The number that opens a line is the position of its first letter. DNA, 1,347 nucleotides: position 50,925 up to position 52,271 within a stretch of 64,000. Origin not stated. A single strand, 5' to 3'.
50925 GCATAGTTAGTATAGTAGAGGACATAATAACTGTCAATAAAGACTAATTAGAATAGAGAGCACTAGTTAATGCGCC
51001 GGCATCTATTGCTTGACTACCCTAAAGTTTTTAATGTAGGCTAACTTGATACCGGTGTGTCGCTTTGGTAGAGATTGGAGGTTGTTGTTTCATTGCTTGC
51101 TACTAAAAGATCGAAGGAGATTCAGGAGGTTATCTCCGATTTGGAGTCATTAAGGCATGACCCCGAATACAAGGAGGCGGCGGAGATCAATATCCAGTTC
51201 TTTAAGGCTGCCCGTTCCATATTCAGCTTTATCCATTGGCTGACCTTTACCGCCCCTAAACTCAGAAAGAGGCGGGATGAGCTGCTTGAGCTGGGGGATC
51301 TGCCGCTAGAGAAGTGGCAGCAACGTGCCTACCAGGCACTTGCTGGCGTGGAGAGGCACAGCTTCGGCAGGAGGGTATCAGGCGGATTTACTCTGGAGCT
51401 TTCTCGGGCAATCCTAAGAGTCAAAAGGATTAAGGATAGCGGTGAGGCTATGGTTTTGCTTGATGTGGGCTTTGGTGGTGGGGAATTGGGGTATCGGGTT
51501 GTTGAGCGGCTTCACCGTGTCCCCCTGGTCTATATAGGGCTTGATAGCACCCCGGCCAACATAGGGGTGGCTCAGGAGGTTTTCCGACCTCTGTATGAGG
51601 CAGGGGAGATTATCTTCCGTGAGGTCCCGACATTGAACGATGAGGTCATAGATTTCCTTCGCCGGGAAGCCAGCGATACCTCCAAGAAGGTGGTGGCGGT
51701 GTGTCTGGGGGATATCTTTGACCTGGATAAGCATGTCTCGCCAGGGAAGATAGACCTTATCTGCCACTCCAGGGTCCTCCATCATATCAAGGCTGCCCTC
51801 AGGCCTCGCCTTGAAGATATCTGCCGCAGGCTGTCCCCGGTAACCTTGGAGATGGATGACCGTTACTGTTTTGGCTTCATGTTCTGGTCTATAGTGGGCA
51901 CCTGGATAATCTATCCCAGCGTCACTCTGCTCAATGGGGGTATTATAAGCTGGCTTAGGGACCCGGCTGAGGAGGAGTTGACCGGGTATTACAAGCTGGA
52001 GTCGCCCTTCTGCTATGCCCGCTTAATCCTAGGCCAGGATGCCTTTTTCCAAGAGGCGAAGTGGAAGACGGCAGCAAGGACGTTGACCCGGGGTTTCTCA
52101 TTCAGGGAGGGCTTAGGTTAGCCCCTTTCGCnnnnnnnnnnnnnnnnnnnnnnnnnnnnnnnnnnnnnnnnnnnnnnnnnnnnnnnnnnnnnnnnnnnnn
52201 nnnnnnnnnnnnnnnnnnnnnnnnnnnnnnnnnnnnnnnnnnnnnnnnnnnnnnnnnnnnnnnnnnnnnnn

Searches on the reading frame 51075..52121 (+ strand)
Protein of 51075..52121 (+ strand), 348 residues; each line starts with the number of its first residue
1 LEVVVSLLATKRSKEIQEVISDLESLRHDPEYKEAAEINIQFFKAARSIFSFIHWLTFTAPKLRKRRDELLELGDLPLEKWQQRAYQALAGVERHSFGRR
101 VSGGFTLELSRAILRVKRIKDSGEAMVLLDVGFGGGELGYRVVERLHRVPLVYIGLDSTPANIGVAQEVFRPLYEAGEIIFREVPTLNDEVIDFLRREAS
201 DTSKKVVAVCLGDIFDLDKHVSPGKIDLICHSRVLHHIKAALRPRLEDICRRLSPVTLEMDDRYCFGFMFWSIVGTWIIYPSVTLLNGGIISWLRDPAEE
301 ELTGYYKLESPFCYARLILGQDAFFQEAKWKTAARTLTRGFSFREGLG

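Call 23: search_protein_families(library=pfam, proteins=[window:51075-52121:+], max_evalue=0.00001)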
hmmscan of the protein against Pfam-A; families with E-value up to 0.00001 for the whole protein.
window:51075-52121:+ (348 aa): 1 family
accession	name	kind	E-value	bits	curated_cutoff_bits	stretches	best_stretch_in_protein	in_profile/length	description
PF13847.12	Methyltransf_31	-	3.2e-08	33.8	27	0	189-253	38-101/145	Methyltransferase domain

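Call 37: search_protein_families(library=pfam, proteins=[window:51075-52121:+], max_evalue=0.001)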
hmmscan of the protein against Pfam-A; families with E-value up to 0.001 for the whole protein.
window:51075-52121:+ (348 aa): 3 families
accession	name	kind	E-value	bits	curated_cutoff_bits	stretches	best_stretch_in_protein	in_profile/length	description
PF13847.12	Methyltransf_31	-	3.2e-08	33.8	27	0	189-253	38-101/145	Methyltransferase domain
PF08242.18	Methyltransf_12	-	0.00017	22.7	30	0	192-255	33-94/98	Methyltransferase domain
PF13649.12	Methyltransf_25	-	0.00019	22.5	27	0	188-255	30-95/97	Methyltransferase domain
